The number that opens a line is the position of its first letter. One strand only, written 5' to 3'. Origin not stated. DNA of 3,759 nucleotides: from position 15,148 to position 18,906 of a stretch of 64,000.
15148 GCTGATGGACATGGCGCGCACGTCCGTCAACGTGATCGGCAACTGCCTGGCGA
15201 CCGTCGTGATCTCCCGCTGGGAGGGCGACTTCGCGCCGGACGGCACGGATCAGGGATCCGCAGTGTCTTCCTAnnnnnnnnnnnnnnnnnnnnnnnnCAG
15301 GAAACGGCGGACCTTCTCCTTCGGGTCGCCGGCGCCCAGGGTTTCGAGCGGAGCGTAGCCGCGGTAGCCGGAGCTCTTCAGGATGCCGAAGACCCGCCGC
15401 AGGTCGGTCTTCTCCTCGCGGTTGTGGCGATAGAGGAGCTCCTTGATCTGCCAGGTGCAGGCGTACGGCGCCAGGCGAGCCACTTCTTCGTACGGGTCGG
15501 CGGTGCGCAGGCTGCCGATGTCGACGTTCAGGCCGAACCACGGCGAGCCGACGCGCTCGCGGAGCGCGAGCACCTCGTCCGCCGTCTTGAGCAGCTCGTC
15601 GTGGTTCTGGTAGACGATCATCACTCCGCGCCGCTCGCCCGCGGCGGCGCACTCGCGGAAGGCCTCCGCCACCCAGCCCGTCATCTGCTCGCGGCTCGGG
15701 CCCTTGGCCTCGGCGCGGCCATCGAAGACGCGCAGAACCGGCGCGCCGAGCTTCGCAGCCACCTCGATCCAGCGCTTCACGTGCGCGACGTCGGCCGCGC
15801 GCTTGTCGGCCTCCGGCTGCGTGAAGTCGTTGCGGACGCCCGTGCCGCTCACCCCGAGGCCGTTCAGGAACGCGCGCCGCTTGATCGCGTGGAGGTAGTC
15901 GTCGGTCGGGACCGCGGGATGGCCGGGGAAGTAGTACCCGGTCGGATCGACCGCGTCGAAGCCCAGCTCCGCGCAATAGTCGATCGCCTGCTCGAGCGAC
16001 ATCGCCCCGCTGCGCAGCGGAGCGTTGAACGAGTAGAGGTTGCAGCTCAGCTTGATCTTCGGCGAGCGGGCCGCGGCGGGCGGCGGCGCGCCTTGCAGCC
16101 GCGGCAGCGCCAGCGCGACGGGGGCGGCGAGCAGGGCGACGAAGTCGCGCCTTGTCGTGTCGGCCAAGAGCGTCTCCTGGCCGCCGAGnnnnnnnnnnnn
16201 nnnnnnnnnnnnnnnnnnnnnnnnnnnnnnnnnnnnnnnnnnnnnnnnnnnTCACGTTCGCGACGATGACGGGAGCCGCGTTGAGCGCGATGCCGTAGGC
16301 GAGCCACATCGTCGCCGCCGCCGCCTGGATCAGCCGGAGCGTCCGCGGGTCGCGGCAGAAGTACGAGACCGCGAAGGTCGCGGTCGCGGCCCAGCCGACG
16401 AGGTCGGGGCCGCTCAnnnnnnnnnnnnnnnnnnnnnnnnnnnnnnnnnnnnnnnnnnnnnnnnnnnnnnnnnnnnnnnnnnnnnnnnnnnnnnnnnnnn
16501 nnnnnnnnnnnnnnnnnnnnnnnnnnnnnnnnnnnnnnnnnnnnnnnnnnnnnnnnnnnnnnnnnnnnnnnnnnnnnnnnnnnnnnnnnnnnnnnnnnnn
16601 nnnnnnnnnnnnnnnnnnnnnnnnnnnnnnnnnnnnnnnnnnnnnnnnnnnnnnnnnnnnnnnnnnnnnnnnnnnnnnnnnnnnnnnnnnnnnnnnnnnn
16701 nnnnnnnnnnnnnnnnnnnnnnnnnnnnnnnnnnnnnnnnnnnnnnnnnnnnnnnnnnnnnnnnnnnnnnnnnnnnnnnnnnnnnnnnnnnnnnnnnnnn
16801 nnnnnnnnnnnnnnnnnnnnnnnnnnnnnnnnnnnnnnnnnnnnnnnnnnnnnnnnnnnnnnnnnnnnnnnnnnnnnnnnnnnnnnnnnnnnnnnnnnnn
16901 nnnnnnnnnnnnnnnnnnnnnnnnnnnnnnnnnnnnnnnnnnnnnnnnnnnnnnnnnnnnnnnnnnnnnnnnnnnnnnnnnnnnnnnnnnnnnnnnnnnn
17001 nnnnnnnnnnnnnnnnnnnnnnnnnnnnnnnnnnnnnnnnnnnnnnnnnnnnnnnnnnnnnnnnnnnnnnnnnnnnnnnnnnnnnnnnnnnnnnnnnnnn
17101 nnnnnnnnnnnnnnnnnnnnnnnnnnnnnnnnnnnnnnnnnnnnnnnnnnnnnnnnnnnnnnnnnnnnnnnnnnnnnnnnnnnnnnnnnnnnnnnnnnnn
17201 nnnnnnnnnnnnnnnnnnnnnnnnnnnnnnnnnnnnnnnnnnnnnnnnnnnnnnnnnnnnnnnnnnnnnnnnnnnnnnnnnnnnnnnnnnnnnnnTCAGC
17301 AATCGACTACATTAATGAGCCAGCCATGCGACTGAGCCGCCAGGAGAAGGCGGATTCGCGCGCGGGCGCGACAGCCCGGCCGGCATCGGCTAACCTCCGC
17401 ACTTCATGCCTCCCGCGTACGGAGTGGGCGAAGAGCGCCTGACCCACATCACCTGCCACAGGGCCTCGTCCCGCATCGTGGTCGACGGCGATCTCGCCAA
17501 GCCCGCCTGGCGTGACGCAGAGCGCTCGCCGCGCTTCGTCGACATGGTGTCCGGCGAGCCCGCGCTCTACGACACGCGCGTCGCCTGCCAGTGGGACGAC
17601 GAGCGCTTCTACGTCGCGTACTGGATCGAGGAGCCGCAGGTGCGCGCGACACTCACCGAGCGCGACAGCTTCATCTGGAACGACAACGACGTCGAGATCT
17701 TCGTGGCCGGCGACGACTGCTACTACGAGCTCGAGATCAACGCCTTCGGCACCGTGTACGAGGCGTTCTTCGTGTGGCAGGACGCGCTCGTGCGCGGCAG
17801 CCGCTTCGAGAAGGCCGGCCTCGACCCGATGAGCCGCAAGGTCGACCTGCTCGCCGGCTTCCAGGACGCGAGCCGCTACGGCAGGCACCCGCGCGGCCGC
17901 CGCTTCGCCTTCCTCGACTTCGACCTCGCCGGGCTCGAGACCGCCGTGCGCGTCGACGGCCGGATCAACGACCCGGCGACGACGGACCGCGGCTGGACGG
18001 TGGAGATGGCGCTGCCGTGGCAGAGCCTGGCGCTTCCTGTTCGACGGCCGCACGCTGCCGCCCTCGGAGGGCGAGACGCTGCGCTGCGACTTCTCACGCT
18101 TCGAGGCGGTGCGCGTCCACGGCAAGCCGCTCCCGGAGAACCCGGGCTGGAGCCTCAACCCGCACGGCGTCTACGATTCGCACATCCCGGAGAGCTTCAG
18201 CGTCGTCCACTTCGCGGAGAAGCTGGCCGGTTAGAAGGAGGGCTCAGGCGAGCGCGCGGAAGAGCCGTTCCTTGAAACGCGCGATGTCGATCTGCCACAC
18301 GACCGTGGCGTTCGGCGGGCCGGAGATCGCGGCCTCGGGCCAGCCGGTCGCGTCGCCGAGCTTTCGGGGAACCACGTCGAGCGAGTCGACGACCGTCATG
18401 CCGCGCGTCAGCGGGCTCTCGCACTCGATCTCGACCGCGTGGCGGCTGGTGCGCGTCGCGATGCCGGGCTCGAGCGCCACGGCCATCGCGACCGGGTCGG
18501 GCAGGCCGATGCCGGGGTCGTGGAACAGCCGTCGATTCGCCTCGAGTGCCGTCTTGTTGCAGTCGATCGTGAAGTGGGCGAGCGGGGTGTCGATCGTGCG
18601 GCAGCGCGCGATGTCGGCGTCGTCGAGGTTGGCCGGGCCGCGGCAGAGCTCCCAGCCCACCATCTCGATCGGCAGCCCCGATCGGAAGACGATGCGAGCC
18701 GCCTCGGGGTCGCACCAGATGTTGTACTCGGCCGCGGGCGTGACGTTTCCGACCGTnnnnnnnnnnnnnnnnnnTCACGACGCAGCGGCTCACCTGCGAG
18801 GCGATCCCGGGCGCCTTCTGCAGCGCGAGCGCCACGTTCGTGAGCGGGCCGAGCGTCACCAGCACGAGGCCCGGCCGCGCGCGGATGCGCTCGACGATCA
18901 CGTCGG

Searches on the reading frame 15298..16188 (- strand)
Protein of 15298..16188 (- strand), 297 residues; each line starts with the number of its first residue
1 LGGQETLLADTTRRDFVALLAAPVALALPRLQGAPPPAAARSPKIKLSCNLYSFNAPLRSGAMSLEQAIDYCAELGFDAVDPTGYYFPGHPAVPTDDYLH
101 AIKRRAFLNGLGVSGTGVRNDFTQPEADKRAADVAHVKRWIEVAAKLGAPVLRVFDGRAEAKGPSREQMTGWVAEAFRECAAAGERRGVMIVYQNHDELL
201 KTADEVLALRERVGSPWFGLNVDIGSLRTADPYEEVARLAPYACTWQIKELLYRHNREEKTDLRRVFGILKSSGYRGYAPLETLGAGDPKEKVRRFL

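Call 51: search_protein_families(library=pfam, proteins=[window:15298-16188:-], max_evalue=0.00001)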
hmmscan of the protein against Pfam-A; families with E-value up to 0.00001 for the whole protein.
window:15298-16188:- (297 aa): 1 family
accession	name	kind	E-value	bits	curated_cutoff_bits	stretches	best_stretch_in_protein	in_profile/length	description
PF01261.30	AP_endonuc_2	-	2.3e-30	106.6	31.1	1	69-291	1-237/249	Xylose isomerase-like TIM barrel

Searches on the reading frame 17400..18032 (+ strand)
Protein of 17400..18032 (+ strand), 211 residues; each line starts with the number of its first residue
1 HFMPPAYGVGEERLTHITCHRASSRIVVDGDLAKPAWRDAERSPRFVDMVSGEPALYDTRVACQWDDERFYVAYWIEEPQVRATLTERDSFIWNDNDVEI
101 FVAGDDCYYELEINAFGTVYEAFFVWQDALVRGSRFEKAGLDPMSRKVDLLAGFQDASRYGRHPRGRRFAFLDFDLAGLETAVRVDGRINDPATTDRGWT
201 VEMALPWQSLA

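Call 51: search_protein_families(library=pfam, proteins=[window:17400-18032:+], max_evalue=0.00001)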
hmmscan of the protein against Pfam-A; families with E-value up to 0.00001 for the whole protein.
window:17400-18032:+ (211 aa): 2 families
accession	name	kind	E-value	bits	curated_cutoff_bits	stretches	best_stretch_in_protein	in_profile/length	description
PF16011.10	CBM9_2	-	4.8e-08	33.4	25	1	65-120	37-94/199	Carbohydrate-binding family 9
PF06452.16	CBM9_1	-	2.8e-06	27.8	23.4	0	28-105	1-75/185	Carbohydrate family 9 binding domain-like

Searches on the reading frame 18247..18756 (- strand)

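Call 51: search_protein_families(library=pfam, proteins=[window:18247-18756:-], max_evalue=0.00001)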
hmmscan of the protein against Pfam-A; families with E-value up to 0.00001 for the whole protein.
window:18247-18756:- (170 aa): 1 family
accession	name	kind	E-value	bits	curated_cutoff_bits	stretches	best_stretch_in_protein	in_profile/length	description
PF01156.24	IU_nuc_hydro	-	1.1e-34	121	34.2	1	2-163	153-297/297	Inosine-uridine preferring nucleoside hydrolase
